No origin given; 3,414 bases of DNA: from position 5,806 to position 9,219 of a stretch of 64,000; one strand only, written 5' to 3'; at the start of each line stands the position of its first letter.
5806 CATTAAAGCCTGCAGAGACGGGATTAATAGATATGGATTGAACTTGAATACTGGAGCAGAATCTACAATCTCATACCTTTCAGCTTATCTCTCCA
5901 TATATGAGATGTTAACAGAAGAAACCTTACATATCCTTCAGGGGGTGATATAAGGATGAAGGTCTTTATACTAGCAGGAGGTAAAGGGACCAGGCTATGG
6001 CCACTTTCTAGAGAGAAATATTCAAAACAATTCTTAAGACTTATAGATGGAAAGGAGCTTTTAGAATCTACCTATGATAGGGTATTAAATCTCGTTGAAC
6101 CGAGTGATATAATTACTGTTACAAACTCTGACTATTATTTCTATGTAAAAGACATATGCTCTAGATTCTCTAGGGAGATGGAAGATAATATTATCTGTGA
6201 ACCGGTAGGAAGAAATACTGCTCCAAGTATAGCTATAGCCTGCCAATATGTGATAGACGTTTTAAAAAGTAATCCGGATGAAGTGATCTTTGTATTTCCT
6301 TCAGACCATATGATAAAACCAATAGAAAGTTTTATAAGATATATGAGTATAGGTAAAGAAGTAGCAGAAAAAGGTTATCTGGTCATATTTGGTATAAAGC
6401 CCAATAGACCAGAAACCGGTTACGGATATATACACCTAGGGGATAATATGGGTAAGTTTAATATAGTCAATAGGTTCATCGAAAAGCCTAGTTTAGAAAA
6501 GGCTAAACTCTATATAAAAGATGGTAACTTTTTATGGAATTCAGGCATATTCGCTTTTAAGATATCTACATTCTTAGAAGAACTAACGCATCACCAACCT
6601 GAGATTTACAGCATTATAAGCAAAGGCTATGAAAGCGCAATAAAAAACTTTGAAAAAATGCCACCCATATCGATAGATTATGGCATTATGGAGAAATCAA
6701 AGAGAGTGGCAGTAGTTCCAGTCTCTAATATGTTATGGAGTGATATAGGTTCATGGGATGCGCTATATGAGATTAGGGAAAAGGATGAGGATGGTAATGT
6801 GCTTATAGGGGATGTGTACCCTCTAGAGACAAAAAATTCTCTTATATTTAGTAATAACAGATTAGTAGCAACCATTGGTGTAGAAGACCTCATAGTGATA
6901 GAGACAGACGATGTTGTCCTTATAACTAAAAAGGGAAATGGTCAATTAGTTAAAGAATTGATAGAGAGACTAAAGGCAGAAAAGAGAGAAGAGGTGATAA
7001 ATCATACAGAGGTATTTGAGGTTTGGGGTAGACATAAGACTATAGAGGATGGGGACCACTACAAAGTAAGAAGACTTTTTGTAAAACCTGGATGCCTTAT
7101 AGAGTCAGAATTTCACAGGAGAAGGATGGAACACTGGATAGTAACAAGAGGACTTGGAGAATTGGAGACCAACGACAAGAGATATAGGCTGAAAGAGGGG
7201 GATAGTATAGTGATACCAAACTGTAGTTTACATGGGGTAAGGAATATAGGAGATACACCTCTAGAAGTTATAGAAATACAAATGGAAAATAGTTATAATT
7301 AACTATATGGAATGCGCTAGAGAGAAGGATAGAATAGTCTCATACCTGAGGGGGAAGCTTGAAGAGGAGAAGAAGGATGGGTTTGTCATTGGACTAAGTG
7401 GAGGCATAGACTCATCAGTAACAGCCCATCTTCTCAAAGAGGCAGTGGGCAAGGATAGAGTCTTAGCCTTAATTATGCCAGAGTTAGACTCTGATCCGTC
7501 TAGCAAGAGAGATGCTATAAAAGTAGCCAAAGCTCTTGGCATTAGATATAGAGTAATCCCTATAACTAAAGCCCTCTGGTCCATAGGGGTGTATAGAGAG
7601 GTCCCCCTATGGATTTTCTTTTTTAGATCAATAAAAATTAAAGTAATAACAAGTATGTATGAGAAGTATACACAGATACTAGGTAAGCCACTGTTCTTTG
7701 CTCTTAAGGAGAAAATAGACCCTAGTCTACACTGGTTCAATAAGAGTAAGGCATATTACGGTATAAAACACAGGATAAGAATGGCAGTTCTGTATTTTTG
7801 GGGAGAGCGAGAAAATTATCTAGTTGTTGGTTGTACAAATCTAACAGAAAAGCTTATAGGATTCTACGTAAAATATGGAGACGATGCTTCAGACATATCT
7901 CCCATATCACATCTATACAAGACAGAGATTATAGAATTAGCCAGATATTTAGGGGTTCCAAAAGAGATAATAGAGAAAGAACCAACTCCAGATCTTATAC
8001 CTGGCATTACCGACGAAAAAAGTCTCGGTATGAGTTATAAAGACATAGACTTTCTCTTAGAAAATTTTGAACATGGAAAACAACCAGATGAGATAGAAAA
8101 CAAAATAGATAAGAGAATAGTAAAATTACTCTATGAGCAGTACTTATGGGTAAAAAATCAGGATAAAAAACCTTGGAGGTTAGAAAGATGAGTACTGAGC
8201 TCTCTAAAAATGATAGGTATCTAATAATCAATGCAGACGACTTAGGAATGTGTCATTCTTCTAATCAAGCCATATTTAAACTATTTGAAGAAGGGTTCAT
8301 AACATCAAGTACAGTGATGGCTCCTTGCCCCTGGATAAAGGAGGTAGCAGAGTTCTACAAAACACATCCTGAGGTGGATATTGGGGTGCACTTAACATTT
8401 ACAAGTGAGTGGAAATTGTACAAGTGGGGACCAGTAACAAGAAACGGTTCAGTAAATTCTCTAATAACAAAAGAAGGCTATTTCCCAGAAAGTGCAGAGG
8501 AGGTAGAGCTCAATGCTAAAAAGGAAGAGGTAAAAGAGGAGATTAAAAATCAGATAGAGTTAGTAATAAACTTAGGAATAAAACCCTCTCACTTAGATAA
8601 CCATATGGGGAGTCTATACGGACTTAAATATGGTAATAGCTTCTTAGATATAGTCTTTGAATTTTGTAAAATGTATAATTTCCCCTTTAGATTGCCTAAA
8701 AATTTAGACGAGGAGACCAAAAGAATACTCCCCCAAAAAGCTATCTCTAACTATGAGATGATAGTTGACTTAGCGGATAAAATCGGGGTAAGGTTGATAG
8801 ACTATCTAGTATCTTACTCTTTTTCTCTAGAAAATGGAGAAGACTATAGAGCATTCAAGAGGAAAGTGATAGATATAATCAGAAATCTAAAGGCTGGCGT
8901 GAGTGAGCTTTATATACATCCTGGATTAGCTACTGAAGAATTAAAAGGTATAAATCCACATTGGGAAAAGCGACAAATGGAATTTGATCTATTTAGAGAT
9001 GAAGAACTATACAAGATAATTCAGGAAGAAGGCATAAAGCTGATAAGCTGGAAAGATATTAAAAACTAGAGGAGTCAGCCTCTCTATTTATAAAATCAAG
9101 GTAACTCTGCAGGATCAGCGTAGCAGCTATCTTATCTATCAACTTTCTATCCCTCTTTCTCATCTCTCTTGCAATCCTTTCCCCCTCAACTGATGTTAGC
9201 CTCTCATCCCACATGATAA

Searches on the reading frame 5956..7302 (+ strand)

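Call 81: search_protein_families(library=pfam, proteins=[window:5956-7302:+], max_evalue=0.00001)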
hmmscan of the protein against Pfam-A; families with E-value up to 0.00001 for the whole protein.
window:5956-7302:+ (448 aa): 4 families
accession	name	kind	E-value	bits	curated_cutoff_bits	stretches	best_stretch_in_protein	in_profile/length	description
PF00483.29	NTP_transferase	-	1.6e-49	169.1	21.2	1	3-279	2-244/245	Nucleotidyl transferase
PF01050.24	MannoseP_isomer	-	1.8e-25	89.8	23.6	1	343-443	2-102/116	Mannose-6-phosphate isomerase C-terminal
PF22640.1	ManC_GMP_beta-helix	-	1.1e-16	60.9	27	1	289-339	5-55/55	MannoseP isomerase/GMP-like beta-helix domain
PF07883.17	Cupin_2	-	5.4e-13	48.9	27.2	1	376-441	5-69/70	Cupin domain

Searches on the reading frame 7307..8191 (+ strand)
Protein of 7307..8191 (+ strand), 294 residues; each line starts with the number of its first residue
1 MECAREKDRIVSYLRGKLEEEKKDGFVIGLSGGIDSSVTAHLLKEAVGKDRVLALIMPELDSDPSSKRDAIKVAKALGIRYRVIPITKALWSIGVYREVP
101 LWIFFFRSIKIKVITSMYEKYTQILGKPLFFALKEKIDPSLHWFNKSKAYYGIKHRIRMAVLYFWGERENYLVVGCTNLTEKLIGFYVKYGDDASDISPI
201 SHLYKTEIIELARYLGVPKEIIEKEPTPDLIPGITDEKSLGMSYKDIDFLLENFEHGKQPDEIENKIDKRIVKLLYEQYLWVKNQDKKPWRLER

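Call 81: search_protein_families(library=pfam, proteins=[window:7307-8191:+], max_evalue=0.00001)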
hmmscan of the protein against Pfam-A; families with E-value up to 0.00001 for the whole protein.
window:7307-8191:+ (294 aa): 2 families
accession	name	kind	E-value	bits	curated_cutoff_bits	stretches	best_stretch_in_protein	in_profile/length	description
PF02540.23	NAD_synthase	-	4.8e-63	213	21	2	112-273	67-226/242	NAD synthase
PF03054.22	tRNA_Me_trans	-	9.1e-06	25.9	20.6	0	27-92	4-78/202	tRNA methyl transferase HUP domain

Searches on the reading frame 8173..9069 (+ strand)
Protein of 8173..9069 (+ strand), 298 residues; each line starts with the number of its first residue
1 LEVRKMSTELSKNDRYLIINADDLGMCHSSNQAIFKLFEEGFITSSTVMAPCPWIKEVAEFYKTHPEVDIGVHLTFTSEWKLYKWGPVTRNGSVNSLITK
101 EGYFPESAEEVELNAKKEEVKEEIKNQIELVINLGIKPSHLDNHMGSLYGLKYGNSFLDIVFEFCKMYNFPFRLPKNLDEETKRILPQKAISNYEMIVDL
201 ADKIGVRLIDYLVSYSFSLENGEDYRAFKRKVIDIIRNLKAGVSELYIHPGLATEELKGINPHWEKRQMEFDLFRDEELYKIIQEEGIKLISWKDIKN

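Call 81: search_protein_families(library=pfam, proteins=[window:8173-9069:+], max_evalue=0.00001)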
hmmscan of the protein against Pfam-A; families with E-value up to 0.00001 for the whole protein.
window:8173-9069:+ (298 aa): 1 family
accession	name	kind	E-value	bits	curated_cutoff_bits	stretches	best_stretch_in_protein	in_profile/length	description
PF04794.17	YdjC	-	1.2e-59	202.7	29.7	1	16-285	1-266/266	YdjC-like protein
